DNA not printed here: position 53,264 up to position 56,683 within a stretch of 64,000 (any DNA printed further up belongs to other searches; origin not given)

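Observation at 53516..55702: Array of 19 tandem 37/41-residue repeats with a 37-37-41 super-repeat in the N-terminal half of the VWA protein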

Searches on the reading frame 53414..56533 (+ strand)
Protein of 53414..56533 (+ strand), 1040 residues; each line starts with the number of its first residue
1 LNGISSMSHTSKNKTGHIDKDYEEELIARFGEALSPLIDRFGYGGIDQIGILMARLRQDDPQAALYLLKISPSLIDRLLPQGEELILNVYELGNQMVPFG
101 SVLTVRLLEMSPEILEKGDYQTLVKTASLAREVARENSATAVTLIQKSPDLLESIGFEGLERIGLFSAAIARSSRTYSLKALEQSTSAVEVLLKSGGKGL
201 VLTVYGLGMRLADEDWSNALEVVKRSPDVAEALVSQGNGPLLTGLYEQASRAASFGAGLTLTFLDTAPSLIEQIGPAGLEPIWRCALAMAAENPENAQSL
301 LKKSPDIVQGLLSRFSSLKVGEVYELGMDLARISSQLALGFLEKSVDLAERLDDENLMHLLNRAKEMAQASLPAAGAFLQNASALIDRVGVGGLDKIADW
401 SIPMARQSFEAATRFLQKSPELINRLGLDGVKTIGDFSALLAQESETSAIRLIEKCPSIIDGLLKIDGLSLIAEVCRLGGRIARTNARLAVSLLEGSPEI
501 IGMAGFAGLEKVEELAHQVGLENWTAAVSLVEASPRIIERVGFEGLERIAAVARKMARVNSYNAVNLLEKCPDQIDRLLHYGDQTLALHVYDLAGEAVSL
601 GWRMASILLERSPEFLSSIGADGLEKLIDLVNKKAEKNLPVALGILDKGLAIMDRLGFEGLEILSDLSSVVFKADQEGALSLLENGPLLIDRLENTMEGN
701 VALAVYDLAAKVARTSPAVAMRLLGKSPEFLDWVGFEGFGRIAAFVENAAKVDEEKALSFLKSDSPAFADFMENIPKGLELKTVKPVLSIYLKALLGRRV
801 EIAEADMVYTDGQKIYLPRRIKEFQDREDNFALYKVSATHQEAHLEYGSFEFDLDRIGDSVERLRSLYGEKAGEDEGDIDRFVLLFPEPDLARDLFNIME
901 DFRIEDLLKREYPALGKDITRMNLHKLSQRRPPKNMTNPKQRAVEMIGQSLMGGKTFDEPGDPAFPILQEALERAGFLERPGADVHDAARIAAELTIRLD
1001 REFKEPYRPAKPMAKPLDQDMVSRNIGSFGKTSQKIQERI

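Call 40: predict_structure(alignment_id=A3)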
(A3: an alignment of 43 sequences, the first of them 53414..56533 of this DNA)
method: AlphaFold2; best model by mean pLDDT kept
length: 1040 residues; sequences in the alignment: 43
mean_pLDDT: 88.6   pTM: 0.62
mean pLDDT of the five models: 88.6, 87.0, 86.2, 85.6, 85.3
residues with pLDDT >= 90: 650; 70-90: 345; 50-70: 28; < 50: 17
segments of 3 or more residues with pLDDT < 50: 1-17
pLDDT, mean of each block of 10 residues (from residue 1): 29 44 81 85 83 89 89 89 89 92 94 91 95 93 94 93 95 92 90 90 93 92 93 86 89 90 94 91 95 95 95 89 94 95 92 89 94 95 94 93 93 95 92 93 93 93 90 93 92 95 93 95 95 95 94 94 94 93 90 92 91 87 89 89 90 85 92 90 89 76 90 92 91 86 91 88 77 83 90 81 87 88 86 92 87 89 88 69 90 94 93 91 87 83 92 85 89 93 92 94 82 76 73 67
secondary structure, 60 per line:
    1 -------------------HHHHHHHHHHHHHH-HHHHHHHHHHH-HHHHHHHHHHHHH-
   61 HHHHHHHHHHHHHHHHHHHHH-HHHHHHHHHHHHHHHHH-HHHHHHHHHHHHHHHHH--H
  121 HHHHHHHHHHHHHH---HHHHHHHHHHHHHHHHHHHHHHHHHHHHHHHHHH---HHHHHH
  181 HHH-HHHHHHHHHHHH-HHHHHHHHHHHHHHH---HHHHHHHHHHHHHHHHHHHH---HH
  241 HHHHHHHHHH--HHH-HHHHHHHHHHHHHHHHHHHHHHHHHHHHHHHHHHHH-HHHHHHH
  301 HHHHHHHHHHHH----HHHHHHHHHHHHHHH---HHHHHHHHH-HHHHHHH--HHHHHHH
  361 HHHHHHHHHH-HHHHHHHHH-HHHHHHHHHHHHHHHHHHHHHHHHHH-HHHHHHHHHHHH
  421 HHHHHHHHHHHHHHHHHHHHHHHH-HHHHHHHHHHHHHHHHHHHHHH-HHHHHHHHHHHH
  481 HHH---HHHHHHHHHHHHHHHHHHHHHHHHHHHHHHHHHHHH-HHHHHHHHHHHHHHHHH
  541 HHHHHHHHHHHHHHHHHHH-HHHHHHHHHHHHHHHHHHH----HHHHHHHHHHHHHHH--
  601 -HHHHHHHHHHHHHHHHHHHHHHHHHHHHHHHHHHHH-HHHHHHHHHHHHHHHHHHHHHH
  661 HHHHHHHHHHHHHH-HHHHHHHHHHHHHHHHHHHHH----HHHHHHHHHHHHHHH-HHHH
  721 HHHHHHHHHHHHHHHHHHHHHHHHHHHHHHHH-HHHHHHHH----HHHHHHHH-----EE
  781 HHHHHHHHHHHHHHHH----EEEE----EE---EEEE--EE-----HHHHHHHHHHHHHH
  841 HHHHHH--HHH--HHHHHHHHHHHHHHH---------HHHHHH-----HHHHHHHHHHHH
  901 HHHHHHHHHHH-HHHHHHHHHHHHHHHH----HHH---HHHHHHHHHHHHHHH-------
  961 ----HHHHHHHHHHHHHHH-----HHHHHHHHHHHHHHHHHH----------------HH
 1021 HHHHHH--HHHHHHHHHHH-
elements in order (helices of 4 or more, strands of 3 or more residues): H20-33 H35-45 H47-59 H61-81 H83-99 H101-117 H120-134 H138-171 H175-183 H185-196 H198-212 H216-235 H239-250 H257-292 H294-312 H317-331 H335-343 H345-351 H354-370 H372-380 H382-407 H409-444 H446-467 H469-483 H487-522 H524-559 H561-579 H584-598 H602-637 H639-674 H676-696 H701-715 H717-752 H754-761 H766-773 H781-796 E801-804 E814-817 H827-846 H854-868 H878-883 H889-911 H913-928 H939-953 H965-979 H985-1002 H1019-1026 H1029-1039
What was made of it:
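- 54557..55702 (+): Repeat units 10-19 (aa 382-763): three exact 115-aa A-A-B super-repeats plus a final A unit. This core array is shared with the archaeal forms. DSSP helix pattern 36-36-19/21-15 per super-repeat (call 40).
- On HEAT / ARM repeats: DSSP gives one 36-residue helix per A unit and two helices per B unit (call 40).
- Checked: The only caveats are that unit 9 is very divergent and that a partial unit-like helix (aa ~20-34) precedes unit 1 (call 40).
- Fold: AF2 mean pLDDT 88.6, array all-helical (call 40). The DSSP pattern of long 36-residue helices with single-residue breaks is unusual and could partly be a modelling or assignment artefact (call 40). The predicted helix pattern is not a two-helix hairpin per unit (call 40).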

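Call 44: fold_search(model_id=the predicted structure, library=pdb)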
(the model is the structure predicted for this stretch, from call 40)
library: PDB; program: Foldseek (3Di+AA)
matches with E <= 10: 46; with E <= 0.001: 0
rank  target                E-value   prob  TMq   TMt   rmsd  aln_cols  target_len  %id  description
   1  8ugc_A                1.2e-02  0.66  0.07  0.13  23.2       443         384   15  FD15: Flat repeat helix-turn-helix-turn protein (released 2023-12-27)
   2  7udn_B                2.4e-01  0.13  0.04  0.10  30.0       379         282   14  Crystal structure of designed helical repeat protein RPB_PLP1_R6 in alternative conformation 2 (released 2023-03-22)
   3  7upp_B                4.1e-01  0.90  0.13  0.31  14.3       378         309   11  Crystal structure of designed heterotrimeric assembly DHT03_2arm_A21/B21/C long (released 2022-12-14)
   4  8v2d_J                4.2e-01  0.96  0.16  0.36  10.4       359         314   16  Computational Designed Nanocage O43_129 (released 2024-03-13)
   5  7udl_A                5.0e-01  0.25  0.07  0.17  17.9       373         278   14  Crystal structure of designed helical repeat protein RPB_PLP1_R6 bound to PLPx6 peptide (released 2023-03-22)
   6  7udn_A                5.0e-01  0.10  0.04  0.10  30.7       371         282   16  Crystal structure of designed helical repeat protein RPB_PLP1_R6 in alternative conformation 2 (released 2023-03-22)
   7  8erw_A                6.8e-01  0.72  0.11  0.33  14.7       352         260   16  Precisely patterned nanofibers made from extendable protein multiplexes (released 2023-08-23)
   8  5cwo_A                7.8e-01  0.25  0.08  0.19  15.7       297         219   14  Crystal structure of de novo designed helical repeat protein DHR76 (released 2015-12-16)
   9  8erw_B                8.6e-01  0.66  0.10  0.29  13.7       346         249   13  Precisely patterned nanofibers made from extendable protein multiplexes (released 2023-08-23)
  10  8fbi                  8.6e-01  0.15  0.07  0.15  22.0       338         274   14  Improving the secretion of designed protein assemblies through negative design of cryptic transmembrane domains (released 2023-03-22)
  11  9mfv                  8.6e-01  0.07  0.09  0.05  31.7      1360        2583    9  Motor domain with Apo AAA1 and ADP AAA3 from yeast full-length dynein-1 in 0.1 mM ATP condition (released 2025-12-17)
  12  8f6r_A                1.1e+00  0.11  0.05  0.15  18.2       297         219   14  CryoEM structure of designed modular protein oligomer C6-79 (released 2023-11-29)
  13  5cwp                  1.3e+00  0.21  0.08  0.21  15.7       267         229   15  Crystal structure of de novo designed helical repeat protein DHR79 (released 2015-12-16)
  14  5cwi                  1.4e+00  0.14  0.06  0.17  17.9       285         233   12  Crystal structure of de novo designed helical repeat protein DHR18 (released 2015-12-16)
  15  6xss_A                1.4e+00  0.08  0.06  0.13  18.3       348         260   14  CryoEM structure of designed helical fusion protein C4_nat_HFuse-7900 (released 2020-12-23)
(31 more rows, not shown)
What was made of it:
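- Closest known: De novo designed helical repeat proteins. Same: They are the best, though non-significant, structural analogues of the array (E 0.012-3, call 44).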

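Call 75: fold_search(model_id=the predicted structure, library=viral)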
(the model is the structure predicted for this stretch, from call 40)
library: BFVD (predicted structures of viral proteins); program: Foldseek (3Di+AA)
matches with E <= 10: 167; with E <= 0.001: 0
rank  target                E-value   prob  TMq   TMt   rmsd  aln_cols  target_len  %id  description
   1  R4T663                1.9e-02  1.00  0.17  0.44   9.5       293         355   16  Uncharacterized protein [Haloarcula hispanica tailed virus 2]
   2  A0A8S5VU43            2.0e-02  0.44  0.11  0.10  37.4      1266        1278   10  Uncharacterized protein [Ackermannviridae sp.]
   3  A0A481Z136            3.5e-02  0.63  0.10  0.12  23.7       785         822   12  Uncharacterized protein [Mimivirus LCMiAC01]
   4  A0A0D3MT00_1          5.9e-02  0.57  0.15  0.14  45.1      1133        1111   12  Tail tape measure protein [Lactococcus phage WRP3]
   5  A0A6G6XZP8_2          6.8e-02  0.28  0.12  0.12  49.3      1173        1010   12  (no name in the UniProt tables at hand)
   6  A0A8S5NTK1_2          7.0e-02  0.15  0.09  0.10  40.8       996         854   13  Tail tape measure (Fragment) [Siphoviridae sp. ct57T16]
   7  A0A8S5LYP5            7.2e-02  0.15  0.07  0.07  46.9       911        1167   12  Minor tail protein [Siphoviridae sp. ctvGX2]
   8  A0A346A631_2          7.5e-02  0.23  0.11  0.09  42.7      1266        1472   12  (no name in the UniProt tables at hand)
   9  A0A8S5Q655            8.0e-02  0.41  0.14  0.12  51.1      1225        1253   12  Minor tail protein (Fragment) [Siphoviridae sp. ctShp28]
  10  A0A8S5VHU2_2          8.6e-02  0.11  0.06  0.06  36.0      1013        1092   12  Tail tape measure [Siphoviridae sp. cthu813]
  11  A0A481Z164            1.1e-01  0.44  0.11  0.14  20.7       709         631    9  Uncharacterized protein [Mimivirus LCMiAC02]
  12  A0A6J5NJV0            1.2e-01  1.00  0.16  0.22   7.6       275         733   14  Cobalt chelatase, CobT subunit [uncultured Caudovirales phage]
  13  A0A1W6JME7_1          1.6e-01  0.54  0.13  0.12  37.9       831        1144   12  Tail tape measure protein [Lactococcus phage AM9]
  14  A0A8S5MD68            2.1e-01  0.16  0.11  0.09  56.6      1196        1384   11  Minor tail protein [Siphoviridae sp. cti6f5]
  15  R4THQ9                2.4e-01  1.00  0.17  0.23  13.0       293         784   11  VWFA domain-containing protein [Haloarcula californiae tailed virus 2]
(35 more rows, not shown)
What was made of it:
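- On NorD/CbbO-type VWA adaptor of CbbQ/NorQ MoxR ATPases: BFVD CobT/VWFA hits align to the N-terminal domain (call 75).
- Closest known: CobT. Same: BFVD CobT and VWFA models align to the N-terminal domain (call 75).
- The N-terminal domain matches CobT/VWFA proteins in BFVD (call 75). The best weak structural analogues are rigid designed helical-repeat scaffolds and phage tape-measure-like long helices (calls 44, 75).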
